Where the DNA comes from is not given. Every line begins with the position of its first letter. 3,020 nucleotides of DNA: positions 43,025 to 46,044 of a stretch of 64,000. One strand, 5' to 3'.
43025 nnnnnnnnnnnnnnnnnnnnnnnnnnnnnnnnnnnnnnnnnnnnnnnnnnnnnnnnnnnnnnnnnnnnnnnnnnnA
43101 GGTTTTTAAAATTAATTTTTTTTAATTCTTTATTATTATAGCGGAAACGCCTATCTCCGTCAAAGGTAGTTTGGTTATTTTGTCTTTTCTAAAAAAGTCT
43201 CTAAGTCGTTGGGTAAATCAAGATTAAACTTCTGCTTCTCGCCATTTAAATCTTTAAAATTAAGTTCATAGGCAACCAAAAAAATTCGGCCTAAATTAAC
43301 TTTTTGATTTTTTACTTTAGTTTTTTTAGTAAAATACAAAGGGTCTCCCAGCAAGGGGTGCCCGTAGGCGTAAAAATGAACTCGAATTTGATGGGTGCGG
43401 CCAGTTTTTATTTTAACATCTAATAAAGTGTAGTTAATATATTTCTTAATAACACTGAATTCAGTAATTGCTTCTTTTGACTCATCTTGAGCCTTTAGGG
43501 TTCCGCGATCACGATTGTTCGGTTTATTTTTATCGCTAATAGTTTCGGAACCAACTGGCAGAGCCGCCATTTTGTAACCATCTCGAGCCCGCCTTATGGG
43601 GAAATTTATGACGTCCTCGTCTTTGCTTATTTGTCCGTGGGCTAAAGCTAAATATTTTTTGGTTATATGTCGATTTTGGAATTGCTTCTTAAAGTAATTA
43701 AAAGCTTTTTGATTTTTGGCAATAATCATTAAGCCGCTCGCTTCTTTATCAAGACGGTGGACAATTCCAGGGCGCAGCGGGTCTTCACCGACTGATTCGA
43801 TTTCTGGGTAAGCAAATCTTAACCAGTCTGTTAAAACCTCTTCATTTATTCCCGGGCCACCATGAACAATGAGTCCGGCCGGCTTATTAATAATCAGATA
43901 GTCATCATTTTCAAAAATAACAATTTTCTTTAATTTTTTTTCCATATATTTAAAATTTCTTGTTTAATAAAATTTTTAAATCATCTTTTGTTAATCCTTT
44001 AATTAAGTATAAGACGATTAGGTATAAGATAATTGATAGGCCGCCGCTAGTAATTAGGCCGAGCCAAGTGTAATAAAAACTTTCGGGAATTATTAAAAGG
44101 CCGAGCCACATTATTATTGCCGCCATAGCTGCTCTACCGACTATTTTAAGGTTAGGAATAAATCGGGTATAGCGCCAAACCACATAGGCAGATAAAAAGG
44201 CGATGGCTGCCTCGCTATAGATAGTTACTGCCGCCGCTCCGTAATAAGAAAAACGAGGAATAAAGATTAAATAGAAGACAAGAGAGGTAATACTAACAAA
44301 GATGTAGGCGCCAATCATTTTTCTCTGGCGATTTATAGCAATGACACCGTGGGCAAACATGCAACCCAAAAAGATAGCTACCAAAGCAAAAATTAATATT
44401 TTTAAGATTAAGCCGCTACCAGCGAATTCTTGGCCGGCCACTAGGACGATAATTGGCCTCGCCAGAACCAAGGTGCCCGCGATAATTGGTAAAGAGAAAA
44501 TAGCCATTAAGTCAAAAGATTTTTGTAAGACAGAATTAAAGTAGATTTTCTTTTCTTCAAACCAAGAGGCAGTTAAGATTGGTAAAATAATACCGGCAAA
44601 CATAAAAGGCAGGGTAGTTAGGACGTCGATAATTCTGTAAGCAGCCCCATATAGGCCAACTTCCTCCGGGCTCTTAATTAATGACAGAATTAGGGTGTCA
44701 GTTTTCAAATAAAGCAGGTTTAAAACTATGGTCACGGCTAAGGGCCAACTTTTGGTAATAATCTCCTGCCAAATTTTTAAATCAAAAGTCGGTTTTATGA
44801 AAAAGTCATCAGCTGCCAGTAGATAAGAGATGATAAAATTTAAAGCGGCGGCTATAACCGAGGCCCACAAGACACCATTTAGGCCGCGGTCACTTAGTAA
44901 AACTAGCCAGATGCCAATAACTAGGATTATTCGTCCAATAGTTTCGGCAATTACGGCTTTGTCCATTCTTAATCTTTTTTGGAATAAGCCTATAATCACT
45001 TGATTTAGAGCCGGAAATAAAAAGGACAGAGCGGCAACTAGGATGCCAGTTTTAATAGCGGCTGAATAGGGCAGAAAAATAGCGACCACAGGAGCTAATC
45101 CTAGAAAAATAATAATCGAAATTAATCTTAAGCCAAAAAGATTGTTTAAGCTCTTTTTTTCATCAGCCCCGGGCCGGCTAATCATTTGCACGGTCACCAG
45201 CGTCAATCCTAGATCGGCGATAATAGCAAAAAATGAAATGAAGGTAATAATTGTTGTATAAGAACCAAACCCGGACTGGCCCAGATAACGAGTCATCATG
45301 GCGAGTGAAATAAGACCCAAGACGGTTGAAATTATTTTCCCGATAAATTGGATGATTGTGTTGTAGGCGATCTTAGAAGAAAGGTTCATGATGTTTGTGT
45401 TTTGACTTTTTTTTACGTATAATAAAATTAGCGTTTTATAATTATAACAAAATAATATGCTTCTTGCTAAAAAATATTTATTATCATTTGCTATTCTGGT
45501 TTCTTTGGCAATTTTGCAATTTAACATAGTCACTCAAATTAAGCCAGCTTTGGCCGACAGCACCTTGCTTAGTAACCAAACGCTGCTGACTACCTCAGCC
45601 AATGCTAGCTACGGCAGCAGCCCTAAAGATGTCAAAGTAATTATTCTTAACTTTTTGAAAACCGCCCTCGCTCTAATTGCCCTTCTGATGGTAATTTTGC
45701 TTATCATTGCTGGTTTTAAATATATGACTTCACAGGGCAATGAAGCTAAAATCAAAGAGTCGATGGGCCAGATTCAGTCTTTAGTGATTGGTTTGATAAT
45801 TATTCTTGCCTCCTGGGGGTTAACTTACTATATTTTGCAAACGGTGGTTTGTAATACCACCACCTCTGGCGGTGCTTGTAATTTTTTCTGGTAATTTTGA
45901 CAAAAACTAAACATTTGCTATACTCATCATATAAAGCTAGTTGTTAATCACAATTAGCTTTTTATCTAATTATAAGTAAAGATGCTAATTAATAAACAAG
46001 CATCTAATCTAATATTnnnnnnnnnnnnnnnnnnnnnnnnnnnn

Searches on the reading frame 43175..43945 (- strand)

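Call 18: search_protein_families(library=pfam, proteins=[window:43175-43945:-], max_evalue=0.0001)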
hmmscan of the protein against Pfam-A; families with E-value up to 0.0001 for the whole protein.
window:43175-43945:- (256 aa): 1 family
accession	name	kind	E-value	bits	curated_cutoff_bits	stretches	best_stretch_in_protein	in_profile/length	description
PF00849.27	PseudoU_synth_2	-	1.3e-34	120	26.8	1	15-191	1-150/152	RNA pseudouridylate synthase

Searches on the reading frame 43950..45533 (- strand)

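Call 18: search_protein_families(library=pfam, proteins=[window:43950-45533:-], max_evalue=0.0001)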
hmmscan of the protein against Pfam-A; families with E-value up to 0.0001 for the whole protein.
window:43950-45533:- (527 aa): 2 families
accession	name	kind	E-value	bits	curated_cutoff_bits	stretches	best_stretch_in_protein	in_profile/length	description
PF01943.22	Polysacc_synt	-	6.8e-30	104.9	28.2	1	57-321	3-271/274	Polysaccharide biosynthesis protein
PF13440.11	Polysacc_synt_3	-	3.1e-28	99.3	23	1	80-371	2-289/293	Polysaccharide biosynthesis protein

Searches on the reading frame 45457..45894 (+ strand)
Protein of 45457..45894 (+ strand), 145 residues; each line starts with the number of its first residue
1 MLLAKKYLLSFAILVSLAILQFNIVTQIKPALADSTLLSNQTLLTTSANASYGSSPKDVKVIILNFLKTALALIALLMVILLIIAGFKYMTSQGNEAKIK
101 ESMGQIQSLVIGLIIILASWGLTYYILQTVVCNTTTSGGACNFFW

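Call 19: search_protein_families(library=pfam, proteins=[window:45457-45894:+], max_evalue=0.001)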
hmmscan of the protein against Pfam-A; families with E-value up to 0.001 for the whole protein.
window:45457-45894:+ (145 aa): 2 families
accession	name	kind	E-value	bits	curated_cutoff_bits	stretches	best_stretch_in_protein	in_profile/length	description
PF18895.5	T4SS_pilin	-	7e-09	36.1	26.6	1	60-126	6-71/71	Type IV secretion system pilin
PF05987.18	DUF898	-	0.00048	19.8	28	1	8-135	131-253/336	Bacterial protein of unknown function (DUF898)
